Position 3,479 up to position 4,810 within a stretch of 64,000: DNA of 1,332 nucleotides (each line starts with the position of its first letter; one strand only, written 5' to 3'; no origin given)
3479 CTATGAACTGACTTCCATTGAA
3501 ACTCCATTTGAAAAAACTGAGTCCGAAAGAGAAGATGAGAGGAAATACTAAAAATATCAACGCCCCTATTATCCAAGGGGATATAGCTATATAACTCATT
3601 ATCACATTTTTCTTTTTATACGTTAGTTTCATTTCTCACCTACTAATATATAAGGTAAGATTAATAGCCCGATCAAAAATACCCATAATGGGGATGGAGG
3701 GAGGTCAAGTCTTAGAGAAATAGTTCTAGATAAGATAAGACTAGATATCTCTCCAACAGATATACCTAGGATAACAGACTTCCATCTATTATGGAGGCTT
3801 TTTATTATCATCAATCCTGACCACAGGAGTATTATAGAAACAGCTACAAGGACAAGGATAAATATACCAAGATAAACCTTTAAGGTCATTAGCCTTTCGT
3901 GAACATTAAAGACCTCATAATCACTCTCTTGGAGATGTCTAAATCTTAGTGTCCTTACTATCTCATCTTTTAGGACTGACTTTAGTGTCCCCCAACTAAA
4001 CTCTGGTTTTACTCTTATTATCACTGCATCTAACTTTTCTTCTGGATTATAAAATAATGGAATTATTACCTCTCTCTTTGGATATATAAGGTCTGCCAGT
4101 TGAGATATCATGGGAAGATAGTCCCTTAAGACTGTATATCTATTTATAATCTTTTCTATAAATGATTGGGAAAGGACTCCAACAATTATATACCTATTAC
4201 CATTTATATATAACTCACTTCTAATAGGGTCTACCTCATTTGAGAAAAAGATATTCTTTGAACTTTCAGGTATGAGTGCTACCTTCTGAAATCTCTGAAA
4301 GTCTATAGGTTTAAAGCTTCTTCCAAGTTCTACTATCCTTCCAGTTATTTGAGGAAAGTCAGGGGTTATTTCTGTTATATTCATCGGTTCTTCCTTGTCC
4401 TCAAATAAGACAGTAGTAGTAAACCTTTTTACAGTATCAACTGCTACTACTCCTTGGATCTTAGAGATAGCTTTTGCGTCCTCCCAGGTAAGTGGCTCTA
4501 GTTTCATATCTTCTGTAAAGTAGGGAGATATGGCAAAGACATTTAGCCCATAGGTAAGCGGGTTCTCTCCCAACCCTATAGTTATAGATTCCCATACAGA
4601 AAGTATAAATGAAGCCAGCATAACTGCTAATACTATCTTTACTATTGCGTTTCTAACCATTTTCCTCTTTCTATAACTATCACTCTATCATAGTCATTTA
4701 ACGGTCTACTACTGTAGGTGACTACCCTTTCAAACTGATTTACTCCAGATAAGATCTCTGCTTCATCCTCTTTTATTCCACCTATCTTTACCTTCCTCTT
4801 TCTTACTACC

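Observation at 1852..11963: Eight-gene minus-strand string: RuBisCO-like protein, YknW/X/Z-like envelope module and orphan MalF/MalG permeases, with no ATPase or binding protein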

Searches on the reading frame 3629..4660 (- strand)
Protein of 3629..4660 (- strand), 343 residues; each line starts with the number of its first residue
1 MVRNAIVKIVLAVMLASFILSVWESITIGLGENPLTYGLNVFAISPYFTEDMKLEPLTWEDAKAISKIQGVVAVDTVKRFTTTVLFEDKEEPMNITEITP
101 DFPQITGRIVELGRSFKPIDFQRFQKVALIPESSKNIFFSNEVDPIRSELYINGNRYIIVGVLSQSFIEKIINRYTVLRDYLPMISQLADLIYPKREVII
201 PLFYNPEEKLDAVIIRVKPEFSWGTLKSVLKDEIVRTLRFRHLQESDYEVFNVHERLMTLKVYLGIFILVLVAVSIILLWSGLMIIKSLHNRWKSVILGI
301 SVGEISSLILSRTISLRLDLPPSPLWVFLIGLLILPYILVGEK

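Call 4: search_protein_families(library=pfam, proteins=[window:3629-4660:-], max_evalue=0.01)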
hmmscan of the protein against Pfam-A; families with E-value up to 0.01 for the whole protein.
window:3629-4660:- (343 aa): 1 family
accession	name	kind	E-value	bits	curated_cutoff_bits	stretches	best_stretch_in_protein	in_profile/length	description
PF12704.14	MacB_PCD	-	6.2e-11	43.4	27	1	9-166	8-157/207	MacB-like periplasmic core domain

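Call 10: find_encoding_contigs(protein=window:3629-4660:-, flank=10000, max_places=6)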
Protein window:3629-4660:- (343 aa): 2 contigs read that carry it; 2 places shown.
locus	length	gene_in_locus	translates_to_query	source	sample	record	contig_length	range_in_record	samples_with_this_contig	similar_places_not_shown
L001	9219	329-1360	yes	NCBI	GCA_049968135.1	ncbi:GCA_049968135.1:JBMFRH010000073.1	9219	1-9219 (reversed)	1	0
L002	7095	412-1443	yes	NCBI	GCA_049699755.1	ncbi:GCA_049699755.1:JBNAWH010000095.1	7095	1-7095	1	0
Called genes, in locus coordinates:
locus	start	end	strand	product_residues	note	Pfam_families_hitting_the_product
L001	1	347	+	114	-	?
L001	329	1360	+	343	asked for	PF12704:MacB_PCD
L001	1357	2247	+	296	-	PF00528:BPD_transp_1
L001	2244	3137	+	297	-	PF00528:BPD_transp_1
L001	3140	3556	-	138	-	PF05258:DciA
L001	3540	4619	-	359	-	PF02463:SMC_N, PF13175:AAA_15, PF13476:AAA_23, PF13304:AAA_21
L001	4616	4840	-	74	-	PF13275:S4_2, PF01479:S4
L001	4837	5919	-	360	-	PF00712:DNA_pol3_beta, PF02767:DNA_pol3_beta_2, PF02768:DNA_pol3_beta_3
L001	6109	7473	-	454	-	PF11638:DnaA_N, PF01695:IstB_IS21, PF00308:Bac_DnaA, PF08299:Bac_DnaA_C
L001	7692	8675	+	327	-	PF01073:3Beta_HSD, PF01370:Epimerase, PF02719:Polysacc_synt_2, PF04321:RmlD_sub_bind (weak), PF05368:NmrA, PF13460:NAD_binding_10, PF16363:GDP_Man_Dehyd, PF07993:NAD_binding_4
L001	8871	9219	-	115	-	?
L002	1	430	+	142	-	?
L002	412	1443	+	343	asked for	PF12704:MacB_PCD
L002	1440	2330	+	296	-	PF00528:BPD_transp_1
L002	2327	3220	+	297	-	PF00528:BPD_transp_1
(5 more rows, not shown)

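Call 29: search_protein_families(library=ncbifam, proteins=[window:3629-4660:-], max_evalue=0.01)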
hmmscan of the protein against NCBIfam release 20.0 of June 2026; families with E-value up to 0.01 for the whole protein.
window:3629-4660:- (343 aa): 2 families
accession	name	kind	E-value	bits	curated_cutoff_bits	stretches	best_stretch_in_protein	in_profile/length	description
TIGR03434.1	ADOP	subfamily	2.6e-07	29.2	622.3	1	66-279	86-283/803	ADOP family duplicated permease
NF007826.0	PRK10535.1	equivalog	0.00025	19.4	966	1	55-311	329-570/648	macrolide ABC transporter ATP-binding protein/permease MacB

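Call 48: find_homologous_proteins(query=window:3629-4660:-, max_evalue=0.001)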
Query window:3629-4660:- (343 aa): 16 proteins with E <= 0.001 among 3788 candidates.
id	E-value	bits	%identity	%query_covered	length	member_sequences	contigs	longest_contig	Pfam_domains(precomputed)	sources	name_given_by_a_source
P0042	1.9e-213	726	100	100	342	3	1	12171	PF12704.15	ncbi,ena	-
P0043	2.8e-185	633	82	100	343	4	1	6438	PF12704.15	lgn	-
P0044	4.1e-170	583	74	99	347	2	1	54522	PF12704.15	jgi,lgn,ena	-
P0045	2.4e-169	581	75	100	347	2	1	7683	PF12704.15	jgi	jgi:hypothetical protein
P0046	7.8e-120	418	59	96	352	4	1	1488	PF12704.15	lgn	-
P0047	2.9e-119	416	58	96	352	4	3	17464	PF12704.15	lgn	-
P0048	4.5e-119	416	59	96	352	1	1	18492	PF12704.15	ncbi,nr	ncbi:MAG: ABC transporter permease [bacterium]|nr:ABC transporter permease [bacterium]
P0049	1.6e-118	414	57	97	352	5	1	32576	PF12704.15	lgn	-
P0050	2.0e-118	414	58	96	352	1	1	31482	PF12704.15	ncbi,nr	ncbi:ABC transporter permease [bacterium]|nr:ABC transporter permease [bacterium]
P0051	7.7e-118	412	57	98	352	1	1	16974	PF12704.15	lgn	-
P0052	1.5e-117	411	57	96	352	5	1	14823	PF12704.15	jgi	-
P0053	2.0e-115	404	55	96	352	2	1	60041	PF12704.15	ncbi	-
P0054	1.1e-114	401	57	96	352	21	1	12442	PF12704.15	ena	-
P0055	2.3e-114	400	57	96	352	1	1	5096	PF12704.15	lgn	-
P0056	5.7e-114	399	57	95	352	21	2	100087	PF12704.15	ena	-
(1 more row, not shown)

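Call 50: search_protein_families(library=pfam, proteins=[window:3629-4660:-], max_evalue=10)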
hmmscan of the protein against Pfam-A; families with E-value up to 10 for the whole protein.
window:3629-4660:- (343 aa): 1 family
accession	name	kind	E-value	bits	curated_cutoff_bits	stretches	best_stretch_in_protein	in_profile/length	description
PF12704.14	MacB_PCD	-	6.2e-11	43.4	27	1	9-166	8-157/207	MacB-like periplasmic core domain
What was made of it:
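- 3629..4660 (-): MacB/YknZ-like type VII ABC membrane subunit without NBD-contact elements, 343 aa. Layout: TM1, periplasmic core domain, TM2, a ~6-aa loop, TM3, TM4. Pfam MacB_PCD only, and no FtsX even at E<=10 (calls 4, 50).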

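Call 53: search_solved_structures(query=A3, max_evalue=1, show_alignments=2)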
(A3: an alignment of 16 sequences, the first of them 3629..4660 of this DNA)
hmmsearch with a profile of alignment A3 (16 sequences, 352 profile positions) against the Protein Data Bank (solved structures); distinct sequences matched with E-value up to 1: 11.
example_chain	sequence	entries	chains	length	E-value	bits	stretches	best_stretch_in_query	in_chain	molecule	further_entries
3ftj_A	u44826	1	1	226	5.5e-11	45.5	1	54-167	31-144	Macrolide export ATP-binding/permease protein macB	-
5lil_A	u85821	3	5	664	6.9e-10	41.9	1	53-166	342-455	Macrolide export ATP-binding/permease protein MacB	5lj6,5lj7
5f9q_A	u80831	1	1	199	5.1e-08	35.8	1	66-166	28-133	Macrolide export ATP-binding/permease protein YknZ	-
5xu1_M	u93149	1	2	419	3.8e-06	29.6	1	65-164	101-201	ABC transporter permeae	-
5gko_A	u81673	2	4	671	0.00025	23.6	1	54-165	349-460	Macrolide export ATP-binding/permease protein MacB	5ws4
5nik_J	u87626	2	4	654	0.00043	22.9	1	24-185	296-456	Macrolide export ATP-binding/permease protein MacB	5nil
9qgy_M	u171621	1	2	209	0.00074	22.1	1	57-185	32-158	Macrolide export ATP-binding/permease protein MacB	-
5c59_A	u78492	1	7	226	0.0008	22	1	57-185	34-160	Macrolide export ATP-binding/permease protein MacB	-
5lj8_A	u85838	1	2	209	0.00081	21.9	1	57-185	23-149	Macrolide export ATP-binding/permease protein MacB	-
2ju3_A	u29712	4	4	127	0.65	12.4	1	35-86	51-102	Fatty acid-binding protein, liver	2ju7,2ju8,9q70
1lfo_A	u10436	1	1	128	0.67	12.3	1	35-86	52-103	LIVER FATTY ACID BINDING PROTEIN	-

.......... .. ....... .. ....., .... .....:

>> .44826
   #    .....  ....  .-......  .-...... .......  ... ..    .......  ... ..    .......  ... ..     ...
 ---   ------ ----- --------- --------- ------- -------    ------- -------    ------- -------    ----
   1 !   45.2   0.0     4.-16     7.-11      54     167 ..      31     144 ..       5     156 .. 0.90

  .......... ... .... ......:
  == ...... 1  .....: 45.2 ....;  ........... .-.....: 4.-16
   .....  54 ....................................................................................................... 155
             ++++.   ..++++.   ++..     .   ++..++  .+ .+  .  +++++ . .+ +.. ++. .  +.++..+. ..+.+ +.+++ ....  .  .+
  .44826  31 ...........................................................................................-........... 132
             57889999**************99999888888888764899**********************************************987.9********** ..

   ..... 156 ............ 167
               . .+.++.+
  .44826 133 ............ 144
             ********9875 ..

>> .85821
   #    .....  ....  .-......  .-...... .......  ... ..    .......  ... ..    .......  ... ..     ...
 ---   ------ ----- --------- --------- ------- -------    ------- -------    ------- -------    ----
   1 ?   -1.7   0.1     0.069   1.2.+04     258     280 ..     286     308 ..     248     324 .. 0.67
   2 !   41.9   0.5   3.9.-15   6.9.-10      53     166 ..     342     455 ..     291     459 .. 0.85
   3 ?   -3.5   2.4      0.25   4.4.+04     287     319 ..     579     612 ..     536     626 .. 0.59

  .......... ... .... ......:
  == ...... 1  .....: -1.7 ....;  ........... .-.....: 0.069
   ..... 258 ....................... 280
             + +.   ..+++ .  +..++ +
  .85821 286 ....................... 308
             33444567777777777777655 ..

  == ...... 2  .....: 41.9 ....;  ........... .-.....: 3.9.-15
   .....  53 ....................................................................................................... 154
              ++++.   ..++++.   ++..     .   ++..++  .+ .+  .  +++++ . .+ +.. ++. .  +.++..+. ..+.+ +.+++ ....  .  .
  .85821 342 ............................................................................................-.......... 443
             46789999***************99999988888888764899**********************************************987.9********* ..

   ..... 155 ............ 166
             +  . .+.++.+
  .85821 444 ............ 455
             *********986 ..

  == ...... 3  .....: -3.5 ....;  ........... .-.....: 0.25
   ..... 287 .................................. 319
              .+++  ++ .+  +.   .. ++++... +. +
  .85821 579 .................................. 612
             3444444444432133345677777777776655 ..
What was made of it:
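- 3629..4660 (-): The profile hits MacB and YknZ periplasmic domains (E 5e-11 to 5e-8; call 53).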

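Call 66: predict_structure(alignment_id=A3)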
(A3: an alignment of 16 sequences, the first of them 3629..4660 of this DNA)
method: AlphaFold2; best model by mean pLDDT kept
length: 343 residues; sequences in the alignment: 16
mean_pLDDT: 60.1   pTM: 0.50
mean pLDDT of the five models: 60.1, 54.9, 54.8, 49.0, 45.4
residues with pLDDT >= 90: 0; 70-90: 94; 50-70: 167; < 50: 82
segments of 3 or more residues with pLDDT < 50: 36-38, 48-52, 102-123, 169-186, 240-253, 320-323, 325-328, 338-343
pLDDT, mean of each block of 10 residues (from residue 1): 63 70 58 51 55 62 70 70 78 73 32 33 58 73 75 76 57 42 47 62 66 66 56 60 41 56 76 78 66 62 62 54 49 50 39
secondary structure, 60 per line:
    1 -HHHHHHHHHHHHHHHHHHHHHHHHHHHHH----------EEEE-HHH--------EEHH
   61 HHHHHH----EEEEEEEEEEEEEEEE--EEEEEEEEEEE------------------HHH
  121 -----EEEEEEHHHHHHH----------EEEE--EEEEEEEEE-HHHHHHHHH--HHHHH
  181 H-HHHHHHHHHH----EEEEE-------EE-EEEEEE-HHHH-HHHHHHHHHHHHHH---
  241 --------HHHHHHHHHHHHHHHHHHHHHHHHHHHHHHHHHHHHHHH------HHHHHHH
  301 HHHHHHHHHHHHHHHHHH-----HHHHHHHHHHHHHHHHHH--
elements in order: H2-30 E41-44 H59-66 E71-86 E89-99 E126-131 H132-138 E149-152 E155-163 H165-173 H176-181 H183-192 E197-201 E212-217 H219-222 H224-237 H249-287 H294-318 H324-341
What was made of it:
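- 3629..4660 (-): The AF2 model (pLDDT 60) gives the topology (call 66).
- The PCD model has low confidence (pLDDT 60; call 66).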

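Call 74: fold_search(model_id=the predicted structure, library=pdb)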
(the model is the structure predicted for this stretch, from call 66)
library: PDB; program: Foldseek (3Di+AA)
matches with E <= 10: 318; with E <= 0.001: 41
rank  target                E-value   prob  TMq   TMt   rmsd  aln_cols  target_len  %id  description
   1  5xu1_M                1.6e-10  1.00  0.38  0.35   9.9       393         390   15  Structure of a non-canonical ABC transporter from Streptococcus pneumoniae R6 (released 2018-01-24)
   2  5lil_A                2.4e-10  1.00  0.43  0.27  12.4       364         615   13  Structure of Aggregatibacter actinomycetemcomitans MacB bound to ATPyS (P21) (released 2017-11-15)
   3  5gko_A                6.4e-10  1.00  0.47  0.29   8.8       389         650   14  Crystal structure of tripartite-type ABC transporter, MacB from Acinetobacter baumannii (released 2017-11-15)
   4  5lil_B                1.3e-09  1.00  0.38  0.25  11.5       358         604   14  Structure of Aggregatibacter actinomycetemcomitans MacB bound to ATPyS (P21) (released 2017-11-15)
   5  5lj7_B                3.2e-09  1.00  0.37  0.24  11.9       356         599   14  Structure of Aggregatibacter actinomycetemcomitans MacB bound to ATP (P21) (released 2017-11-15)
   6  3ftj                  7.1e-09  1.00  0.41  0.64   4.1       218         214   14  Crystal structure of the periplasmic region of MacB from Actinobacillus actinomycetemcomitans (released 2009-05-26)
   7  5lj6                  9.9e-09  1.00  0.40  0.25  12.3       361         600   15  Structure of Aggregatibacter actinomycetemcomitans MacB bound to ATPyS (P6522) (released 2017-11-15)
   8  5f9q                  1.3e-08  1.00  0.38  0.65   5.5       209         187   13  Crystal structure of the extracellular domain of noncanonic ABC-type transporter YknZ from Gram-positive bacteria (released 2016-02-03)
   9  5nik_J                3.8e-08  1.00  0.52  0.31   9.7       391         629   14  Structure of the MacAB-TolC ABC-type tripartite multidrug efflux pump (released 2017-05-24)
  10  5xu1_S                4.0e-08  1.00  0.37  0.34  13.8       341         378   16  Structure of a non-canonical ABC transporter from Streptococcus pneumoniae R6 (released 2018-01-24)
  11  5c59_D                4.3e-07  1.00  0.28  0.48   8.2       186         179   14  Crystal structure of the periplasmic region of MacB from E. coli (released 2016-06-22)
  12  9qgy_M                9.4e-07  1.00  0.40  0.63   6.0       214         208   14  Structure of the YbjP lipoprotein bound to the MacAB-TolC tripartite efflux pump (released 2026-03-25)
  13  5c59_C                1.0e-06  1.00  0.28  0.50   7.2       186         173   14  Crystal structure of the periplasmic region of MacB from E. coli (released 2016-06-22)
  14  5lj8_B                1.4e-06  1.00  0.30  0.46   7.9       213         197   14  Structure of the E. coli MacB periplasmic domain (P21) (released 2017-11-15)
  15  5c59_A                1.7e-06  1.00  0.29  0.48   9.1       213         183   14  Crystal structure of the periplasmic region of MacB from E. coli (released 2016-06-22)
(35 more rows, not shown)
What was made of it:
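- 3629..4660 (-): Foldseek hits Spr0695, MacB, YknZ and LolCE (call 74).
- On YknWXYZ / MacAB-type (type VII ABC) adaptor-linked transporter: MacB_PCD (call 4), MacB and YknZ PDB matches (call 53), the model topology (call 66) and Foldseek hits (call 74).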

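Call 79: search_protein_representatives(alignment_id=A3)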
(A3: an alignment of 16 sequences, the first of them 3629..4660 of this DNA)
Query: 16 sequences, 352 profile positions. Proteins with E-value up to 0.001 (for the whole library): 1234; up to 1e-10: 9; up to 1e-30: 1. The best 150 are listed.
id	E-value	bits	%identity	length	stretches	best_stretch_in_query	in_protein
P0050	1.6e-197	672.3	-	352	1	1-352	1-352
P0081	2.0e-12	63.5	-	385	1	12-325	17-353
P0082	2.9e-12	62.9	-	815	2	83-164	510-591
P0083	8.9e-12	61.3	-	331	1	16-184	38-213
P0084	1.4e-11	60.7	-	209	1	46-165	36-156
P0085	2.0e-11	60.1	-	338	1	55-165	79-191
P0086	5.1e-11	58.8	-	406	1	12-165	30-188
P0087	7.1e-11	58.4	-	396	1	45-165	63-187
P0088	8.7e-11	58.1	-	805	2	94-184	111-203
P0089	1.3e-10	57.5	-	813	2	91-177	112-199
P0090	2.8e-10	56.4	-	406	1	54-166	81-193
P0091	3.8e-10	56.0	-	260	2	57-166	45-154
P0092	7.2e-10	55.1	-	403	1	48-165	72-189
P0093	1.4e-09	54.0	-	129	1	82-169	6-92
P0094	1.5e-09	54.0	-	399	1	7-165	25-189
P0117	2.2e-08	50.2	-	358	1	12-178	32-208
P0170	2.1e-07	47.0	-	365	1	8-165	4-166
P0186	3.4e-07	46.2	-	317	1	12-165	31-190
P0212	5.6e-07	45.5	-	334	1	11-165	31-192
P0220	6.4e-07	45.4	-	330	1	20-165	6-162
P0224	6.6e-07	45.3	-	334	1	57-164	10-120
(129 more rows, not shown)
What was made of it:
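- Tried and rejected: The exhaustive HMMER search was needed (call 79).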

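Call 81: find_encoding_contigs(protein=P0081, flank=10000, max_places=3)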
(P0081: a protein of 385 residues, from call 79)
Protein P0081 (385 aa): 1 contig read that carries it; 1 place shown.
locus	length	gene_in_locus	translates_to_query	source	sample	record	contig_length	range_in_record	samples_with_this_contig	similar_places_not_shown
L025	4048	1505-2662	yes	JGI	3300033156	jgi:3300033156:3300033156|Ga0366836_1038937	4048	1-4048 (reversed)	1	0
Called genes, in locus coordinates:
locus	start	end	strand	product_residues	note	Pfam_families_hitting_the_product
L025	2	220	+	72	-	?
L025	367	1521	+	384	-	PF00364:Biotin_lipoyl (faint), PF25997:BSH_YhbJ (faint), PF25973:BSH_CzcB, PF25917:BSH_RND, PF25919:BSH_CusB, PF25935:BSH_LcnD (faint), PF25984:BSH_YknX (faint), PF25989:YknX_C (weak)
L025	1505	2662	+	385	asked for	PF12704:MacB_PCD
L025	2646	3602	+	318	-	PF00528:BPD_transp_1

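Call 83: search_protein_families(library=pfam, proteins=[P0081, P0083, P0085, P0086, P0117, P0170, P0220, P0212, P0224, P0186], max_evalue=0.001)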
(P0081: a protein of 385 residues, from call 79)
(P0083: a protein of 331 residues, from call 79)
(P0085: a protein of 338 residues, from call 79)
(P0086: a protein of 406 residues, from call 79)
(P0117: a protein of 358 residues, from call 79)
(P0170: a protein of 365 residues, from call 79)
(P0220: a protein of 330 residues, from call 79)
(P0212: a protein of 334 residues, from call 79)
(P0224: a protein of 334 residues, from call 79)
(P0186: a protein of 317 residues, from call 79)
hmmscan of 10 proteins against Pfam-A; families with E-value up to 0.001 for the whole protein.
P0081 (385 aa): 1 family
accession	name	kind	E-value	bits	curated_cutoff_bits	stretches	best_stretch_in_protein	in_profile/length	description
PF12704.14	MacB_PCD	-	2.6e-22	80.6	27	1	15-166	8-158/207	MacB-like periplasmic core domain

P0083 (331 aa): 2 families
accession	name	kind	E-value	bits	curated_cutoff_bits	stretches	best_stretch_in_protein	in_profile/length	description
PF12704.14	MacB_PCD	-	5.6e-46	157.9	27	1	21-248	1-205/207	MacB-like periplasmic core domain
PF02687.27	FtsX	-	1e-06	29.2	25.5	1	294-331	2-39/120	FtsX-like permease C-terminal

P0085 (338 aa): 1 family
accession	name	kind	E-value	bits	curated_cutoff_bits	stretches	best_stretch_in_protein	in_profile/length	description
PF12704.14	MacB_PCD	-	5.6e-45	154.6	27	1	21-218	2-180/207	MacB-like periplasmic core domain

P0086 (406 aa): 2 families
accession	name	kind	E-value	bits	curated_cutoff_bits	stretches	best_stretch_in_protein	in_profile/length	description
PF12704.14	MacB_PCD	-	4.2e-45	155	27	1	21-245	1-206/207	MacB-like periplasmic core domain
PF02687.27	FtsX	-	2.1e-25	89.6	25.5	1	286-397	2-118/120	FtsX-like permease C-terminal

P0117 (358 aa): 1 family
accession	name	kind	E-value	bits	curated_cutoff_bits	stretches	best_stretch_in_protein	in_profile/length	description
PF12704.14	MacB_PCD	-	1.3e-34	120.8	27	1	19-198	1-156/207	MacB-like periplasmic core domain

P0170 (365 aa): 1 family
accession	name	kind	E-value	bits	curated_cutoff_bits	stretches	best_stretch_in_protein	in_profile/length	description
PF12704.14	MacB_PCD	-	2.6e-47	162.2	27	1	1-217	5-203/207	MacB-like periplasmic core domain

P0220 (330 aa): 2 families
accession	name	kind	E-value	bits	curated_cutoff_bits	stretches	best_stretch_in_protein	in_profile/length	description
PF12704.14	MacB_PCD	-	8.4e-26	92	27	1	1-214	13-205/207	MacB-like periplasmic core domain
PF02687.27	FtsX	-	1.4e-13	51.4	25.5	1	256-320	2-66/120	FtsX-like permease C-terminal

P0212 (334 aa): 1 family
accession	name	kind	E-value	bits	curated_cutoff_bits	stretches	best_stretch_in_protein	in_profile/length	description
PF12704.14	MacB_PCD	-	1.4e-46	159.9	27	1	22-249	2-204/207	MacB-like periplasmic core domain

P0224 (334 aa): 2 families
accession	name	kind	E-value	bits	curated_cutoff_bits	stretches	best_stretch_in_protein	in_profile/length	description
PF12704.14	MacB_PCD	-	2.5e-30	106.8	27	1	5-173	48-205/207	MacB-like periplasmic core domain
PF02687.27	FtsX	-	3.1e-07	30.9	25.5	1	216-258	3-45/120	FtsX-like permease C-terminal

P0186 (317 aa): 2 families
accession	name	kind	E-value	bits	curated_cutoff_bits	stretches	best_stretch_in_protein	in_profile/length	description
PF12704.14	MacB_PCD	-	9.2e-46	157.2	27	1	22-245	1-207/207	MacB-like periplasmic core domain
PF00152.25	tRNA-synt_2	-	2.3e-07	30.6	25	1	272-312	267-307/308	tRNA synthetases class II (D, K and N)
